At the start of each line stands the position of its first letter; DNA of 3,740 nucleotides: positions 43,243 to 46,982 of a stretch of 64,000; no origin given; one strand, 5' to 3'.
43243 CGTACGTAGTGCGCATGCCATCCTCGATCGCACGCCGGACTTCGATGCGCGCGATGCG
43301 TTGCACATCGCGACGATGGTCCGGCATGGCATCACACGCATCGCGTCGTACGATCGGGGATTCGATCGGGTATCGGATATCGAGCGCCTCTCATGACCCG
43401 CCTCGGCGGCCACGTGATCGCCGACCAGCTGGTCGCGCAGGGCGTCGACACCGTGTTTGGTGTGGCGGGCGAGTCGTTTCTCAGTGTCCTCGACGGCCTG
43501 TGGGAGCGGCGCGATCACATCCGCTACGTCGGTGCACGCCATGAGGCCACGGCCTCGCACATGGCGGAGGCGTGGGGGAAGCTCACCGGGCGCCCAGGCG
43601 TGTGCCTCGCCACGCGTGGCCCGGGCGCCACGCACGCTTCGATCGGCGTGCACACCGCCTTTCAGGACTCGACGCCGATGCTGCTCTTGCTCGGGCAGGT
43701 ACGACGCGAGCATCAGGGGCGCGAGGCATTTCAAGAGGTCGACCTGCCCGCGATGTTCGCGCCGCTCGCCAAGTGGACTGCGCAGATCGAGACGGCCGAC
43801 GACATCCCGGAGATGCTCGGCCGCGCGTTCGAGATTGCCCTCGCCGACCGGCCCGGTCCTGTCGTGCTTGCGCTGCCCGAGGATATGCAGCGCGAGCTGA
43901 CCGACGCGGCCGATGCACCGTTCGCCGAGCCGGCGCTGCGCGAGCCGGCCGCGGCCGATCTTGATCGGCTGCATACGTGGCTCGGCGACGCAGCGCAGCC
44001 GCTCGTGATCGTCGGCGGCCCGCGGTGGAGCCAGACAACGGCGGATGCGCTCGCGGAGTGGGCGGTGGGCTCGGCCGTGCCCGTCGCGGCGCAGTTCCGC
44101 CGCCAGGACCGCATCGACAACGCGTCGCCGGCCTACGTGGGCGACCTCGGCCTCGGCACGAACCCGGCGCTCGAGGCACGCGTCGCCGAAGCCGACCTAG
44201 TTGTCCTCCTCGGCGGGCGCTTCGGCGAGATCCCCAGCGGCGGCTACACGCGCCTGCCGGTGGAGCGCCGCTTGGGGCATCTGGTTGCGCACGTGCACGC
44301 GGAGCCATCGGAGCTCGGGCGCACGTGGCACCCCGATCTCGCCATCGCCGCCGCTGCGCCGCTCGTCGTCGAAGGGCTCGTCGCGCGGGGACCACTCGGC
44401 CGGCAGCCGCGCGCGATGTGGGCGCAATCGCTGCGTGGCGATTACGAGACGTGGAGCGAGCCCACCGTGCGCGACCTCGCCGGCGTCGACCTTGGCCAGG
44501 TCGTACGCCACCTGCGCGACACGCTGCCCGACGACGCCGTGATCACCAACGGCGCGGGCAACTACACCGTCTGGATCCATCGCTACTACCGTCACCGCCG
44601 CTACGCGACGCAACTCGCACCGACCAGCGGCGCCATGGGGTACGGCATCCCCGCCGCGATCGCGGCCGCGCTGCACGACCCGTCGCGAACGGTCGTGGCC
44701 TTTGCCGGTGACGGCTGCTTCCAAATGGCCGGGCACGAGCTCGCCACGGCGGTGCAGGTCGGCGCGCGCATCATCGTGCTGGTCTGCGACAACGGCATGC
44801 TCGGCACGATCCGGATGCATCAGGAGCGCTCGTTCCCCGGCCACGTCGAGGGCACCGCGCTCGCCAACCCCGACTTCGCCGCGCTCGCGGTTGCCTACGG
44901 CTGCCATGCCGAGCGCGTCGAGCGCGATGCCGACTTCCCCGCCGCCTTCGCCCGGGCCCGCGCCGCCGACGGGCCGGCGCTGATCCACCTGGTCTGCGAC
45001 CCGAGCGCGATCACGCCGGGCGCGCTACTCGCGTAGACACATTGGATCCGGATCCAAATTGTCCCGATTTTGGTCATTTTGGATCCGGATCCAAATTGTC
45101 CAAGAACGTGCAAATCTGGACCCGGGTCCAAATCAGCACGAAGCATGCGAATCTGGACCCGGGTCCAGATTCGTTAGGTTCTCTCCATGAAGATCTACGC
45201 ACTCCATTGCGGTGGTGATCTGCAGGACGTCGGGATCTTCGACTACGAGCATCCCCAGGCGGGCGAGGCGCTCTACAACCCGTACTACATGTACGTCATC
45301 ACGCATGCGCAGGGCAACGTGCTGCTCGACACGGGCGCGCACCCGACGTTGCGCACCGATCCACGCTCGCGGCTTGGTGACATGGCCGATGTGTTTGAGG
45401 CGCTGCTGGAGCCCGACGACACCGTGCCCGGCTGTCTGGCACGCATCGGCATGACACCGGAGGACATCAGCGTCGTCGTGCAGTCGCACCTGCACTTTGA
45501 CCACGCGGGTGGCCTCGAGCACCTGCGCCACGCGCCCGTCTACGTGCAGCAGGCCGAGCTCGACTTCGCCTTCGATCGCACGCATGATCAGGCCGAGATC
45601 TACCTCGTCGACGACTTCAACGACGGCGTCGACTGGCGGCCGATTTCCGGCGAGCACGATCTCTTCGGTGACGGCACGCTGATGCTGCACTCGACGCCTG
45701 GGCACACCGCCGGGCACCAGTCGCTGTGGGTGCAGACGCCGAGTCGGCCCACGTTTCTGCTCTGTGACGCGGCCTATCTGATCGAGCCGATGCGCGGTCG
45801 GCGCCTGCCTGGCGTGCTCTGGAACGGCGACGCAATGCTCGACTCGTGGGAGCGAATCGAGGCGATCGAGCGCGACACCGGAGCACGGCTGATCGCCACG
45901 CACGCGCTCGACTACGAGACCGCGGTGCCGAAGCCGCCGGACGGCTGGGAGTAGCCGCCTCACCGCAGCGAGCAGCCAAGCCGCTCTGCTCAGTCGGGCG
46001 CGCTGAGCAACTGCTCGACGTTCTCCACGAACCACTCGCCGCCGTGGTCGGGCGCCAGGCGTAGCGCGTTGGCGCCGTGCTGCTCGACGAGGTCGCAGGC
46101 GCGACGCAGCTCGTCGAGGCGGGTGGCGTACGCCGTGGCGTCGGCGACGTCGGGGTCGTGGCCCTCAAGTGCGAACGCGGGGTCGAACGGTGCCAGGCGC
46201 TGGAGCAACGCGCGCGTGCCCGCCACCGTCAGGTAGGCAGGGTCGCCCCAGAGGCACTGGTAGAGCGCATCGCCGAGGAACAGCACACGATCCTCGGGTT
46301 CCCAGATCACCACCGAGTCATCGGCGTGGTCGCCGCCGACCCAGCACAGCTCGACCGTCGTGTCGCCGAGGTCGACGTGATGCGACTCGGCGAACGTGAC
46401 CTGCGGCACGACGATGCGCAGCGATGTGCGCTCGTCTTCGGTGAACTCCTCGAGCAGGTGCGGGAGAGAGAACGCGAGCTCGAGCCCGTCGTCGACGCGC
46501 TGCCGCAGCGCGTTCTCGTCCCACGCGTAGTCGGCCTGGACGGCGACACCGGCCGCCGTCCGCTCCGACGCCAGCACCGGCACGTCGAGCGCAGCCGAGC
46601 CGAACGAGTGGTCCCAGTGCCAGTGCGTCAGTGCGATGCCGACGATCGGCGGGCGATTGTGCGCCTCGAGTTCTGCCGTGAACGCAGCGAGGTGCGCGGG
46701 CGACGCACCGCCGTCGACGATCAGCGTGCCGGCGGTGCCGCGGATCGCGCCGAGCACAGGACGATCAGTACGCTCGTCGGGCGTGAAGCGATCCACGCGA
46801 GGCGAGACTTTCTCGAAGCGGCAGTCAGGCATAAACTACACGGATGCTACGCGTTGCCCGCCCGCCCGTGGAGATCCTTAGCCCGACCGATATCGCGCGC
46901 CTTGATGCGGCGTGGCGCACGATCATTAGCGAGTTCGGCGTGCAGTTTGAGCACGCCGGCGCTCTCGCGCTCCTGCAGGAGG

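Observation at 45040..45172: Four palindromes at an exact 37-bp period, with compensatory substitutions, abutting the lactonase promoter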

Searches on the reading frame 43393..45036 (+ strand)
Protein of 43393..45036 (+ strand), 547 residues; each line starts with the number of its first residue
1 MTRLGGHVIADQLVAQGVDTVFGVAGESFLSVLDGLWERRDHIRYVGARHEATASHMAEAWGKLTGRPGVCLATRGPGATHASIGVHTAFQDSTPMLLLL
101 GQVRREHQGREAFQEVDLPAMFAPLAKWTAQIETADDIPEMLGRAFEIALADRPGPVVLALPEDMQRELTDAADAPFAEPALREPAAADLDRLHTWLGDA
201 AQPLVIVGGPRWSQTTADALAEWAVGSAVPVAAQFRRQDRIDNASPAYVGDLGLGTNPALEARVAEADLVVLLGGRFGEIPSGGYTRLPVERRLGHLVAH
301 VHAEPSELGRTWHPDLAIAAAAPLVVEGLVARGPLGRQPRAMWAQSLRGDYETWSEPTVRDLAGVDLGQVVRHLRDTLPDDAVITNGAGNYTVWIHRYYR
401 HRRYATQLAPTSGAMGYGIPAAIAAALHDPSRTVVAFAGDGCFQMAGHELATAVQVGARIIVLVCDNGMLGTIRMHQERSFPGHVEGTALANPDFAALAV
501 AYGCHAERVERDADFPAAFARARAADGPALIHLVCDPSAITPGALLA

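Call 24: search_protein_families(library=pfam, proteins=[window:43393-45036:+], max_evalue=0.001)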
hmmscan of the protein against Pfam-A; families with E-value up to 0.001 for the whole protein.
window:43393-45036:+ (547 aa): 3 families
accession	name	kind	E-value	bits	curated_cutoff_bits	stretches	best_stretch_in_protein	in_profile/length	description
PF02775.26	TPP_enzyme_C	-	1.8e-41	141.9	21.9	1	387-532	1-150/151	Thiamine pyrophosphate enzyme, C-terminal TPP binding domain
PF02776.23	TPP_enzyme_N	-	1.1e-35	122.5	26.8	1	5-120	3-118/119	Thiamine pyrophosphate enzyme, N-terminal TPP binding domain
PF00205.28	TPP_enzyme_M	-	3.6e-20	72.5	30.4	1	192-328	3-136/137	Thiamine pyrophosphate enzyme, central domain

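Call 63: search_protein_families(library=ncbifam, proteins=[window:43393-45036:+], max_evalue=0.00001)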
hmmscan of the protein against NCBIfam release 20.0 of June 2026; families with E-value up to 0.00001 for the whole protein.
window:43393-45036:+ (547 aa): 54 families (the best 25 are shown)
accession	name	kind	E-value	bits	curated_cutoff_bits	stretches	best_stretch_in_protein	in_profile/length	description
NF006052.0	PRK08199.1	subfamily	1.1e-223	743.6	539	1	2-546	7-548/559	thiamine pyrophosphate protein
NF006187.0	PRK08322.1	equivalog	3e-96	323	509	1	8-536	7-529/548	acetolactate synthase large subunit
TIGR00118.1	acolac_lg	equivalog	4.7e-95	319.2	538.35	1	5-537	3-536/557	biosynthetic-type acetolactate synthase large subunit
NF006524.0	PRK08978.1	equivalog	3.4e-85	286.4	738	1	5-537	3-526/548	acetolactate synthase 2 catalytic subunit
NF004919.0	PRK06276.1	equivalog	9.9e-85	285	866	1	5-541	3-544/582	acetolactate synthase large subunit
NF004710.0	PRK06048.1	equivalog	4.5e-82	276.3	976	1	7-536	12-538/561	acetolactate synthase large subunit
NF005860.0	PRK07789.1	equivalog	2e-81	274.2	881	1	6-536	37-579/615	acetolactate synthase large subunit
NF006122.0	PRK08266.1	subfamily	1.5e-80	271.2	571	1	4-535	5-524/543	hypothetical protein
NF006016.1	PRK08155.1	equivalog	6.6e-80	269.1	870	1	5-536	5-533/554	acetolactate synthase large subunit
NF006378.0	PRK08617.1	equivalog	1.3e-79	268.1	510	1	4-536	9-539/556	acetolactate synthase AlsS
NF006377.0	PRK08611.1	equivalog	2.2e-78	264.2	742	1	6-539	7-533/576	pyruvate oxidase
NF005584.0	PRK07282.1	equivalog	3.5e-76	256.9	970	1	3-510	10-516/566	acetolactate synthase large subunit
NF005039.0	PRK06456.1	equivalog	4.2e-76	256.6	868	1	5-537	4-546/572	acetolactate synthase large subunit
NF005651.0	PRK07418.1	subfamily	1.4e-74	251.4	942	1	4-533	20-557/617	acetolactate synthase large subunit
NF005824.0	PRK07710.1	equivalog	1.7e-72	244.6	976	1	5-533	19-546/573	acetolactate synthase large subunit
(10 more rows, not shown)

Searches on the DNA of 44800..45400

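Call 16: search_rna_families(source=window, start=44800, end=45400, threshold=evalue, max_evalue=1)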
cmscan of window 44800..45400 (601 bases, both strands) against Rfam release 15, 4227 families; matches with E-value up to 1: 9.
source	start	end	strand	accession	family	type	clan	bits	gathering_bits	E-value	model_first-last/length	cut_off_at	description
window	45111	45173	-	RF00974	mir-607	Gene; miRNA;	-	34.1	94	0.00016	1-91/91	no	mir-607 microRNA precursor family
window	45111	45167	-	RF03704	MIR4380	Gene; miRNA;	-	27.7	83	0.0024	1-82/82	no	MIR4380 microRNA precursor family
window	45021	45106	-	RF00790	mir-358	Gene; miRNA;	-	24.7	65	0.0052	1-114/114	no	mir-358 microRNA precursor family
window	45103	45183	-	RF03377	mir-960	Gene; miRNA;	-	23.3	100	0.039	1-93/93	no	mir-960 microRNA precursor family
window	45115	45169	+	RF04299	MIR814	Gene; miRNA;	-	22.6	90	0.13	1-83/83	no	MIR814 microRNA precursor family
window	45113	45170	-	RF01013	mir-577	Gene; miRNA;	-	21.2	100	0.23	1-86/86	no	mir-577 microRNA precursor family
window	45032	45104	-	RF00974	mir-607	Gene; miRNA;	-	21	94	0.31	1-91/91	no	mir-607 microRNA precursor family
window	45115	45169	-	RF04299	MIR814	Gene; miRNA;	-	19.8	90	0.65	1-83/83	no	MIR814 microRNA precursor family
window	45117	45167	-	RF03667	MIR1031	Gene; miRNA;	-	17.3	100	0.16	1-183/183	no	MIR1031 microRNA precursor family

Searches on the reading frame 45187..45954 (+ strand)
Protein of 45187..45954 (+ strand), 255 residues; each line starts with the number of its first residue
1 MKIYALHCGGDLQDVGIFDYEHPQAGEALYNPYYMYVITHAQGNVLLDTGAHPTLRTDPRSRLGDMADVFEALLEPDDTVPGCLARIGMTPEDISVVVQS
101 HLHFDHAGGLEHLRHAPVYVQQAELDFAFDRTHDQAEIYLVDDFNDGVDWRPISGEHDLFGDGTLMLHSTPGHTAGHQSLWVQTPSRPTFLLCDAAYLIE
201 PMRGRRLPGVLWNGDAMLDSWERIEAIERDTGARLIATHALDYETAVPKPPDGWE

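Call 24: search_protein_families(library=pfam, proteins=[window:45187-45954:+], max_evalue=0.001)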
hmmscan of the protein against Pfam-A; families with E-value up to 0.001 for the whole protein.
window:45187-45954:+ (255 aa): 2 families
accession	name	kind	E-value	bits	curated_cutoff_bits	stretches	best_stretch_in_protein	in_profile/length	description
PF00753.33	Lactamase_B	-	1.4e-17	64.7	22.7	1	34-248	7-194/196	Metallo-beta-lactamase superfamily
PF12706.13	Lactamase_B_2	-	2.9e-05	24.2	27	1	90-174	27-112/200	Beta-lactamase superfamily domain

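Call 63: search_protein_families(library=ncbifam, proteins=[window:45187-45954:+], max_evalue=0.00001)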
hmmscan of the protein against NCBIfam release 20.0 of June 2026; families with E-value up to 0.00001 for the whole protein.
window:45187-45954:+ (255 aa): 16 families
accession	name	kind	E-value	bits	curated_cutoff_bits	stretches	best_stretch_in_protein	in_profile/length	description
NF045700.1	AHLLactAttM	equivalog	2.1e-45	155.2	390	1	26-242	26-248/257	AttM family quorum-quenching N-acyl homoserine lactonase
NF045699.1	AHLLactAiiA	equivalog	2.5e-34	118.6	375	1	2-239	4-236/251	quorum-quenching N-acyl homoserine lactonase AiiA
NF047925.1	pyridox_lacton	equivalog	5.6e-30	105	325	2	3-128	6-123/268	4-pyridoxolactonase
NF047976.1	lactonase_AhlS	equivalog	5.9e-22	78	475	1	25-240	35-260/276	AhlS family quorum-quenching N-acyl homoserine lactonase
NF033105.1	bla_subclass_B3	equivalog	6e-12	45.4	240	1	84-183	52-156/257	subclass B3 metallo-beta-lactamase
NF012229.1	bla_class_B_core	domain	3.3e-09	37.1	100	1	91-182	49-138/139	metallo-beta-lactamase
NF047979.1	lactonase_AidB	equivalog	4.2e-09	36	360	0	83-132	83-137/271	AidB family quorum-quenching N-acyl homoserine lactonase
NF040644.1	blaPAM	exception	7.8e-08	31.8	615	1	83-183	85-190/287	PAM family subclass B3 metallo-beta-lactamase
NF012140.0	blaBJP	exception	9.4e-08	31.2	600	1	80-179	80-183/294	BJP family subclass B3 metallo-beta-lactamase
NF047919.1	lactonase_YtnP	equivalog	2.6e-07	30.1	425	1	78-115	84-121/274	YtnP family quorum-quenching lactonase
NF000438.2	blaPOM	exception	2.9e-07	30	610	1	84-185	86-190/286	POM family subclass B3 metallo-beta-lactamase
NF040874.1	blaPJM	exception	6.1e-07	29.3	630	1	86-180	89-189/301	PJM family subclass B3 metallo-beta-lactamase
NF000427.2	blaCAU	exception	6.2e-07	28.9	500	0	84-181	56-157/262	CAU/MBL1b family subclass B3 metallo-beta-lactamase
NF000469.2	CAR_gen_B3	exception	1.6e-06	27.3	500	1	84-180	103-202/311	CAR family subclass B3 metallo-beta-lactamase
NF000456.2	blaMSI-1_fam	exception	2.9e-06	26.8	550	0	84-114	77-107/289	MSI-1 family subclass B3 metallo-beta-lactamase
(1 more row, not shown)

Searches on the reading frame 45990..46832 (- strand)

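Call 24: search_protein_families(library=pfam, proteins=[window:45990-46832:-], max_evalue=0.001)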
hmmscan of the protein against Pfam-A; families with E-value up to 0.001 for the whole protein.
window:45990-46832:- (280 aa): 1 family
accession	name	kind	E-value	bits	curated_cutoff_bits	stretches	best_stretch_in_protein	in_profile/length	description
PF00753.33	Lactamase_B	-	1.9e-12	47.9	22.7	1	30-225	11-167/196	Metallo-beta-lactamase superfamily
